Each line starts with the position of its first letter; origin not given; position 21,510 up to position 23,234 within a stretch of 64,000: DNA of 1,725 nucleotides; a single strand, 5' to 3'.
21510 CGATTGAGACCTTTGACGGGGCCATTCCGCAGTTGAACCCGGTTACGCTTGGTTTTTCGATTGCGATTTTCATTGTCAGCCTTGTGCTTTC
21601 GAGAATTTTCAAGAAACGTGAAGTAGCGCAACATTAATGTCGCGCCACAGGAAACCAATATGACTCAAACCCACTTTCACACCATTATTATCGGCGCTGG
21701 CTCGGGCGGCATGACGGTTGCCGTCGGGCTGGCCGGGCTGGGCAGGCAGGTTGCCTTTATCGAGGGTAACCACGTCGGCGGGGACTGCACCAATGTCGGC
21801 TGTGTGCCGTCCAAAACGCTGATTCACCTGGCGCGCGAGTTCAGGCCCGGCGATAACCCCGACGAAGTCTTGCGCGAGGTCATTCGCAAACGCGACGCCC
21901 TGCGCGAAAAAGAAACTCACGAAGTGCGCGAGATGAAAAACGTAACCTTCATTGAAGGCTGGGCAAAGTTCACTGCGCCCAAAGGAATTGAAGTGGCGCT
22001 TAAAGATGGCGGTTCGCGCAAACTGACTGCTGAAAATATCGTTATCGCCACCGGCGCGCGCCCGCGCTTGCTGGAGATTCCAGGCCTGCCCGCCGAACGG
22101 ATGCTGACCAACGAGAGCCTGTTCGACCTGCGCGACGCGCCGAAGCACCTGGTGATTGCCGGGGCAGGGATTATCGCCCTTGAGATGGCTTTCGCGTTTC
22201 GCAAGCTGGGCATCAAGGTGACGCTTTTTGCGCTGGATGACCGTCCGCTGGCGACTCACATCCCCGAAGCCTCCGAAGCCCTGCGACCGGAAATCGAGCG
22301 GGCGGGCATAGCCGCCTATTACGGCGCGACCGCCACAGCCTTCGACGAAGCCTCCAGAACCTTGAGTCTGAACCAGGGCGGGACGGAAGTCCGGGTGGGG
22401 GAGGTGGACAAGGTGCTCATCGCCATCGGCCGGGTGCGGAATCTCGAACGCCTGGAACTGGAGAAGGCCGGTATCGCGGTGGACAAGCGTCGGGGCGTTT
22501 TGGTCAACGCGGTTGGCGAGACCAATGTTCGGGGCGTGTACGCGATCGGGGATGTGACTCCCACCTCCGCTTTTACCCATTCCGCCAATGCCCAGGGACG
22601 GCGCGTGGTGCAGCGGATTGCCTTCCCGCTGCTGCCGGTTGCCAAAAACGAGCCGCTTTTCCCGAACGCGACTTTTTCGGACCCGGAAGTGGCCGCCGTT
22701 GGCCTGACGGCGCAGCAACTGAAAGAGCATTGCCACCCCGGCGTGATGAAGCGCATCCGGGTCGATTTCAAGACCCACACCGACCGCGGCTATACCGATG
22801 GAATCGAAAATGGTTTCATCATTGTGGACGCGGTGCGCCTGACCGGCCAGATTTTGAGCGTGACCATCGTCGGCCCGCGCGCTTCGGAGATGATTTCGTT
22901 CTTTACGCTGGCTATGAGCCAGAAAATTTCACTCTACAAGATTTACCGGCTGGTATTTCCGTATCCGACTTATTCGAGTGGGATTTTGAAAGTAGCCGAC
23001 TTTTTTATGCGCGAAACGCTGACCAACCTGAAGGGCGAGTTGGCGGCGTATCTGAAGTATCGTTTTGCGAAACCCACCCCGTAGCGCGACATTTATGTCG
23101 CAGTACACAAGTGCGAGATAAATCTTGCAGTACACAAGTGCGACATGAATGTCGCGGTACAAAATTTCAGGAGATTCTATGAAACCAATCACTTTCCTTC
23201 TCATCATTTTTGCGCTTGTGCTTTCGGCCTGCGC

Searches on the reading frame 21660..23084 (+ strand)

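Call 84: search_protein_families(library=pfam, proteins=[window:21660-23084:+], max_evalue=0.00001)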
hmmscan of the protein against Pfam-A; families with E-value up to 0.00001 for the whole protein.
window:21660-23084:+ (474 aa): 5 families
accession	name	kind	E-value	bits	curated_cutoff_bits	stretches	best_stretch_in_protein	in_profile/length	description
PF07992.20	Pyr_redox_2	-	4.7e-56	190.8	26.1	1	7-313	2-291/291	Pyridine nucleotide-disulphide oxidoreductase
PF02852.28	Pyr_redox_dim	-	2.1e-18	67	25.3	1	335-442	2-106/110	Pyridine nucleotide-disulphide oxidoreductase, dimerisation domain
PF00070.33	Pyr_redox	-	2.7e-14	53.9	22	1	163-232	1-70/82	Pyridine nucleotide-disulphide oxidoreductase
PF13738.12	Pyr_redox_3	-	2.4e-11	43.9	30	1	120-297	121-305/305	Pyridine nucleotide-disulphide oxidoreductase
PF13450.12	NAD_binding_8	-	5e-06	27.1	21.9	0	10-46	1-38/68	NAD(P)-binding Rossmann-like domain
